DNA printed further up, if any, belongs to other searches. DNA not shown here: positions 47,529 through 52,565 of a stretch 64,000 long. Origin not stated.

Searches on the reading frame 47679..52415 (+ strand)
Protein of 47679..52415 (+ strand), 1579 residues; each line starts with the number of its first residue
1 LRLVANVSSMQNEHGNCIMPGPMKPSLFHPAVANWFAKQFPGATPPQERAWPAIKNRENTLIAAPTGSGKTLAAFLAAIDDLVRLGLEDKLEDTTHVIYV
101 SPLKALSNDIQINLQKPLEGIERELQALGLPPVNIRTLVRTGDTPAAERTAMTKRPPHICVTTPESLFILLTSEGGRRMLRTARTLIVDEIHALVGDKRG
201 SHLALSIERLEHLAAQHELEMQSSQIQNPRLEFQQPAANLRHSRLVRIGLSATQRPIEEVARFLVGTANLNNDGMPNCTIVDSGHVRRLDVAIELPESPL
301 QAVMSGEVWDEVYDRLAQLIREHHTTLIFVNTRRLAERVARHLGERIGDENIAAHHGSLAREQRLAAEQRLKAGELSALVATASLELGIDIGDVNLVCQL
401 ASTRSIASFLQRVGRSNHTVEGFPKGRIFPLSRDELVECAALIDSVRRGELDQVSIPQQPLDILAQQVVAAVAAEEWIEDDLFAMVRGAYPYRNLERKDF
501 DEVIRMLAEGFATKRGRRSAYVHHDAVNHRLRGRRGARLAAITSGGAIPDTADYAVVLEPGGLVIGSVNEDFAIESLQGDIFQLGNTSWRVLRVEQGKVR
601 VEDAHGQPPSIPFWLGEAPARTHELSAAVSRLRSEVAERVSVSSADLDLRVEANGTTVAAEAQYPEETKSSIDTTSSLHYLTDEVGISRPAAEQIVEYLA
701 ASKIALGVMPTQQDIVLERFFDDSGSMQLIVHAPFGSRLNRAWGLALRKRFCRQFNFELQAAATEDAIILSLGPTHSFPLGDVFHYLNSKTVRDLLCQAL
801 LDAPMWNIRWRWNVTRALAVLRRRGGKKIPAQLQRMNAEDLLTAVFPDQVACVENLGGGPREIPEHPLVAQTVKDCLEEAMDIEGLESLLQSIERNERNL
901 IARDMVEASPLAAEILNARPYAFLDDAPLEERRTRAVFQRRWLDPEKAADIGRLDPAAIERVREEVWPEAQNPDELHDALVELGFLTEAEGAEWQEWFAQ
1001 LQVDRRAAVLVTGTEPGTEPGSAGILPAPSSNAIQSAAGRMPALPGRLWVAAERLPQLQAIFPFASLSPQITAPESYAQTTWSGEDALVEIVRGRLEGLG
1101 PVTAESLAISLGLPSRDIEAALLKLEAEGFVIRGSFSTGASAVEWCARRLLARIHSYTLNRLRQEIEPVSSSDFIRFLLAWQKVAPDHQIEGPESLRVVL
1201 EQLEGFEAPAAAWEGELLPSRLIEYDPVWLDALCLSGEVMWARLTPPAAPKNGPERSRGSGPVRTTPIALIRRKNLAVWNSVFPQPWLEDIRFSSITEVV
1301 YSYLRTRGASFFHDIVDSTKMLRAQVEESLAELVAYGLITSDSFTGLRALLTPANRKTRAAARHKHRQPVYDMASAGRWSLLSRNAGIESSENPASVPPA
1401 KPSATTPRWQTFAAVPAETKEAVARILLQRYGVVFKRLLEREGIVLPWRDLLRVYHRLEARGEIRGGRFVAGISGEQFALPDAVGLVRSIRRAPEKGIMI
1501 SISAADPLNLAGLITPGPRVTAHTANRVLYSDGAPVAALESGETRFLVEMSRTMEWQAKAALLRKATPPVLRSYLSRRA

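Call 69: search_protein_families(library=pfam, proteins=[window:47679-52415:+], max_evalue=0.00001)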
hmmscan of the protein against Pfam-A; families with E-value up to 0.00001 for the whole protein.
window:47679-52415:+ (1579 aa): 7 families
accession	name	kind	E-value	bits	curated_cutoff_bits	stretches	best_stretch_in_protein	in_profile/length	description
PF08494.16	DEAD_assoc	-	1.3e-46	159.3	23.5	1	709-912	1-191/191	DEAD/H associated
PF19306.5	WH_Lhr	-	1.7e-35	122.3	27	1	445-609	2-166/168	Large helicase-related protein, winged helix domain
PF23234.1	WH4_Lhr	-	1.3e-30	105.2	27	1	1416-1496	4-84/87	Large helicase-related protein, winged-helix domain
PF00270.35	DEAD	-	2e-30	106.2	26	1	44-217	1-147/167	DEAD/DEAH box helicase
PF00271.37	Helicase_C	-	1.7e-18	67.3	23.5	1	313-416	3-106/110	Helicase conserved C-terminal domain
PF23235.1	WH3_Lhr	-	9.7e-12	45.5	27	1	1169-1242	1-73/95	Large helicase-related protein, winged-helix domain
PF04851.21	ResIII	-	2e-06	28.2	22.5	1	47-206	8-142/164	Type III restriction enzyme, res subunit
